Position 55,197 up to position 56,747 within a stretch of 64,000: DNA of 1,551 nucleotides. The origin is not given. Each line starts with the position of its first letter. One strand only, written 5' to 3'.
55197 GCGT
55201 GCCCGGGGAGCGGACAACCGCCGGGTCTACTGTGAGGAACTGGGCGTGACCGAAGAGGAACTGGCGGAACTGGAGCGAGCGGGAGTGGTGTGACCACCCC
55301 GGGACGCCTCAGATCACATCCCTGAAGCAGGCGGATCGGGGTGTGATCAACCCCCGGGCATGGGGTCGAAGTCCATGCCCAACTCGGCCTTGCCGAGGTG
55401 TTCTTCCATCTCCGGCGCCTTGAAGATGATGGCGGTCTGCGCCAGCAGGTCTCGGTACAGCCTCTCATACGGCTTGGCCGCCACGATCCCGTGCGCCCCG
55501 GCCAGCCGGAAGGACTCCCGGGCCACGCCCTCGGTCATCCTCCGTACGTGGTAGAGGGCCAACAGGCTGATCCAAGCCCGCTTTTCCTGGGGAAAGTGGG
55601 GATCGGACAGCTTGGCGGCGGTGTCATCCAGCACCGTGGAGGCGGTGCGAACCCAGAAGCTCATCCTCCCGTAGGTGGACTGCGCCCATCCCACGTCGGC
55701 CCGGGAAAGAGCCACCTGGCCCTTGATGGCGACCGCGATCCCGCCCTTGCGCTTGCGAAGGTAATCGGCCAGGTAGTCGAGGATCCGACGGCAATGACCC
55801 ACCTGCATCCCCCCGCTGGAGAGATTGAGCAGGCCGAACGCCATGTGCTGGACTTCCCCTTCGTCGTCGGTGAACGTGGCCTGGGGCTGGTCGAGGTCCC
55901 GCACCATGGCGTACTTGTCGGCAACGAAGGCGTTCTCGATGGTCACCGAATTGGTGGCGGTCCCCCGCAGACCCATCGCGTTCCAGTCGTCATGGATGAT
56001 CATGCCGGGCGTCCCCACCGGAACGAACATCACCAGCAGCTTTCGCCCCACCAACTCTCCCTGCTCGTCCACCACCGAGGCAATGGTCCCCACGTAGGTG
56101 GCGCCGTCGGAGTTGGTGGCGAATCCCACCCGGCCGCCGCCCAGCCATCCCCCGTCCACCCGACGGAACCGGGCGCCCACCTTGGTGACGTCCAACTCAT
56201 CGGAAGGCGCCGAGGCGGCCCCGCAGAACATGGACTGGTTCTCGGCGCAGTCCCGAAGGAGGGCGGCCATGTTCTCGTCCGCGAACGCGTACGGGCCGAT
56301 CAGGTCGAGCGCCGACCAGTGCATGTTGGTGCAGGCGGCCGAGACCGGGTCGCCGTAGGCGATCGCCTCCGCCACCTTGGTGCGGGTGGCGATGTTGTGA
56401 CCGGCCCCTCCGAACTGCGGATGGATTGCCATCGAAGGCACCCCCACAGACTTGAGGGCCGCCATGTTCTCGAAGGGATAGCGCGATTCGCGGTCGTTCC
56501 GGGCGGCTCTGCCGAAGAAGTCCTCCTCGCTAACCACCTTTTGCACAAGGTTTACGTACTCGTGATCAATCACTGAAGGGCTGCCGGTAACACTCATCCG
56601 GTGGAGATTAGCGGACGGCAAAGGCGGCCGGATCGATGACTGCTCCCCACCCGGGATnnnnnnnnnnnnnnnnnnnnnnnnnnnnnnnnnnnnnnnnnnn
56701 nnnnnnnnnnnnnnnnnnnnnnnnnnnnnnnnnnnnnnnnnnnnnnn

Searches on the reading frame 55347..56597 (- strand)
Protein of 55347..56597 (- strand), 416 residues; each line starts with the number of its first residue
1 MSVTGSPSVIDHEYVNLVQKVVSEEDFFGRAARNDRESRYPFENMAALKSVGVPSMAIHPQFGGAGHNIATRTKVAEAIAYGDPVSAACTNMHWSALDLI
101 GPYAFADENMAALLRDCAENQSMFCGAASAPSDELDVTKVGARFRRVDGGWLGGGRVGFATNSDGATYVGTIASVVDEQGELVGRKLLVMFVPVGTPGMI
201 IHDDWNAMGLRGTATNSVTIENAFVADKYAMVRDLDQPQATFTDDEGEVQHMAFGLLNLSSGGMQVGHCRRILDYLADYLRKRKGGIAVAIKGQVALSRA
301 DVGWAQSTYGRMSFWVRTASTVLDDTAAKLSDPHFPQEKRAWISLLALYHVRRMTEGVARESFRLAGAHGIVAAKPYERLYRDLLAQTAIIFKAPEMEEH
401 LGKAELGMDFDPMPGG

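Call 61: find_homologous_proteins(query=window:55347-56597:-, max_evalue=1e-100)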
Query window:55347-56597:- (416 aa): 41 proteins with E <= 1e-100 among 8000 candidates.
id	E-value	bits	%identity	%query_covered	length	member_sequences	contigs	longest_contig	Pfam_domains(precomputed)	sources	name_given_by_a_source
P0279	4.5e-280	946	100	100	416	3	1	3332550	PF08028.17,PF02771.22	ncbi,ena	-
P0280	1.6e-278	941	100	100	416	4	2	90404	PF08028.17,PF02771.22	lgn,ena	-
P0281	6.8e-265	896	94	100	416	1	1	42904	PF00441.30,PF08028.17,PF02771.22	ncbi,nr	ncbi:MAG: acyl-CoA/acyl-ACP dehydrogenase [bacterium]|nr:acyl-CoA/acyl-ACP dehydrogenase [bacterium]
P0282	3.8e-262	887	94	100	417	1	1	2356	PF00441.30,PF08028.17,PF02771.22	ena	-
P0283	5.0e-262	887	94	100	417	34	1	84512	PF08028.17,PF02771.22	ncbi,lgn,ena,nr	ncbi:MAG: acyl-CoA dehydrogenase [Acidimicrobiia bacterium]|nr:acyl-CoA dehydrogenase [Acidimicrobii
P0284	1.1e-255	866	92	100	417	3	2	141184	PF02770.25,PF00441.30,PF08028.17,PF02771.22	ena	-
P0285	3.7e-253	858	91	99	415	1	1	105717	PF00441.30,PF08028.17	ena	-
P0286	7.6e-252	853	90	98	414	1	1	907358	PF00441.30,PF08028.17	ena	-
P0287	1.3e-251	853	90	98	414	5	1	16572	PF00441.30,PF08028.17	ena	-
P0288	5.1e-250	847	90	99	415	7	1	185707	PF00441.30,PF08028.17,PF02771.22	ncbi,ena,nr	ncbi:MAG: acyl-CoA/acyl-ACP dehydrogenase [bacterium]|nr:acyl-CoA/acyl-ACP dehydrogenase [bacterium]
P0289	8.0e-247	837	89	99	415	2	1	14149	PF00441.30,PF08028.17,PF02771.22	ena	-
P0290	7.2e-246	834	89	98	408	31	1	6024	PF02770.25,PF00441.30,PF08028.17,PF02771.22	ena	-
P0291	2.7e-241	819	86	99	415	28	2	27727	PF02770.25,PF00441.30,PF08028.17,PF02771.22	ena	-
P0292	5.1e-241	818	87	98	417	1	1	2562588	PF02770.25,PF00441.30,PF08028.17,PF02771.22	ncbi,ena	-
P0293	2.3e-235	799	86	98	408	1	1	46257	PF02770.25,PF08028.17,PF02771.22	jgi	jgi:alkylation response protein AidB-like acyl-CoA dehydrogenase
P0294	1.1e-195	668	72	98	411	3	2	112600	PF08028.17,PF02771.22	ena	-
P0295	7.9e-178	610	66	98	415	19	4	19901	PF08028.17,PF02771.22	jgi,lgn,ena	-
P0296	6.3e-176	603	65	98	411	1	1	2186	PF08028.17,PF02771.22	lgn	-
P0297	6.6e-170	583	85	71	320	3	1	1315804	PF02770.25,PF02771.22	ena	-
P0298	9.0e-147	507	56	96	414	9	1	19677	PF00441.30,PF08028.17,PF02771.22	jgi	jgi:alkylation response protein AidB-like acyl-CoA dehydrogenase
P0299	4.9e-145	502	57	96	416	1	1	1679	PF08028.17,PF02771.22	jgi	jgi:alkylation response protein AidB-like acyl-CoA dehydrogenase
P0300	1.6e-143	497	56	96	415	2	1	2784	PF00441.30,PF08028.17,PF02771.22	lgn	-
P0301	1.3e-142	494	55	96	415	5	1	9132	PF00441.30,PF08028.17,PF02771.22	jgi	jgi:alkylation response protein AidB-like acyl-CoA dehydrogenase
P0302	2.7e-142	493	55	96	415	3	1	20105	PF08028.17,PF02771.22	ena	-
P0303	6.6e-142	491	55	96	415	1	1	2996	PF08028.17,PF02771.22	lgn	-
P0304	3.0e-141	489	54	97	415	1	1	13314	PF08028.17,PF02771.22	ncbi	-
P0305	2.1e-140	486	54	97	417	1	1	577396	PF08028.17,PF02771.22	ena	-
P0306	7.8e-138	478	54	96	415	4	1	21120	PF08028.17,PF02771.22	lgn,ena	-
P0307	1.5e-137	477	53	96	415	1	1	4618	PF08028.17,PF02771.22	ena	-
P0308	2.0e-137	476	54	96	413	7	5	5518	PF00441.30,PF08028.17,PF02771.22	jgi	jgi:alkylation response protein AidB-like acyl-CoA dehydrogenase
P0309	2.5e-131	456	52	96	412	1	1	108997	PF00441.30,PF08028.17,PF02771.22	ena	-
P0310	1.3e-129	451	51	97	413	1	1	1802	PF00441.30,PF08028.17,PF02771.22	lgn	-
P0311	3.0e-128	446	51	96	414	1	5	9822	PF00441.30,PF08028.17,PF02771.22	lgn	-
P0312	2.1e-126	440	51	96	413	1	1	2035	PF00441.30,PF08028.17,PF02771.22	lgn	-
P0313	3.7e-125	436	51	96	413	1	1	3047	PF00441.30,PF08028.17,PF02771.22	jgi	jgi:alkylation response protein AidB-like acyl-CoA dehydrogenase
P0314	7.0e-125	435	52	96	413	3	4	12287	PF00441.30,PF08028.17,PF02771.22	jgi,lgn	jgi:alkylation response protein AidB-like acyl-CoA dehydrogenase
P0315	1.3e-124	434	50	98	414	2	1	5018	PF00441.30,PF08028.17,PF02771.22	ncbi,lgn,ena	-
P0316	2.2e-124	434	52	96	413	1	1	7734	PF08028.17,PF02771.22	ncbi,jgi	ncbi:MAG TPA: acyl-CoA dehydrogenase family protein [Candidatus Dormibacteraeota bacterium]|jgi:alky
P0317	4.4e-123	429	50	97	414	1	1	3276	PF00441.30,PF08028.17,PF02771.22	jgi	jgi:alkylation response protein AidB-like acyl-CoA dehydrogenase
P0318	2.7e-119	417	49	96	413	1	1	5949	PF00441.30,PF08028.17,PF02771.22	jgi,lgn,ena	-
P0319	1.0e-114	402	47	96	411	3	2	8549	PF08028.17,PF02771.22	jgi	jgi:alkylation response protein AidB-like acyl-CoA dehydrogenase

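Call 62: find_encoding_contigs(protein=P0279, flank=3000, max_places=10)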
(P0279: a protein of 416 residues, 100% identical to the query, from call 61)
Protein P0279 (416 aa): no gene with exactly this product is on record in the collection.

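Call 63: list_cluster_members(proteins=[P0279, P0280, P0281, P0292])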
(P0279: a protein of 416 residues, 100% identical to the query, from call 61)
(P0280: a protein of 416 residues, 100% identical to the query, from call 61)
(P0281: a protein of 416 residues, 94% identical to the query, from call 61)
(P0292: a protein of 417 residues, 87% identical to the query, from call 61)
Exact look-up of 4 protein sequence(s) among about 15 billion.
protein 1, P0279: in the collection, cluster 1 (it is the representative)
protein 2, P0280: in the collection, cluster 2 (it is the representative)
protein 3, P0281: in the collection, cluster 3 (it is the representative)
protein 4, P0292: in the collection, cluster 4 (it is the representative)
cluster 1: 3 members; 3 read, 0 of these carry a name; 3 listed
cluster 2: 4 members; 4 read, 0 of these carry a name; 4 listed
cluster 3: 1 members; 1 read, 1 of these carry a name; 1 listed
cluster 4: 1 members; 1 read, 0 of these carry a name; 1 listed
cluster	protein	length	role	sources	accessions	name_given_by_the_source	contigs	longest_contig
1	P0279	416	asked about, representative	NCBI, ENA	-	-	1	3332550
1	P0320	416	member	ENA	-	-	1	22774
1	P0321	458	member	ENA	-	-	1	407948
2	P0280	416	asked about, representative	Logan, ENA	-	-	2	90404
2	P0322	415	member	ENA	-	-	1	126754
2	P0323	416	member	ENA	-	-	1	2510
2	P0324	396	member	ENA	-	-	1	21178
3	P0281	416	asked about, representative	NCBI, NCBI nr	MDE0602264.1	MAG: acyl-CoA/acyl-ACP dehydrogenase [bacterium] | acyl-CoA/acyl-ACP dehydrogenase [bacterium]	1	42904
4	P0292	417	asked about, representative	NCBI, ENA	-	-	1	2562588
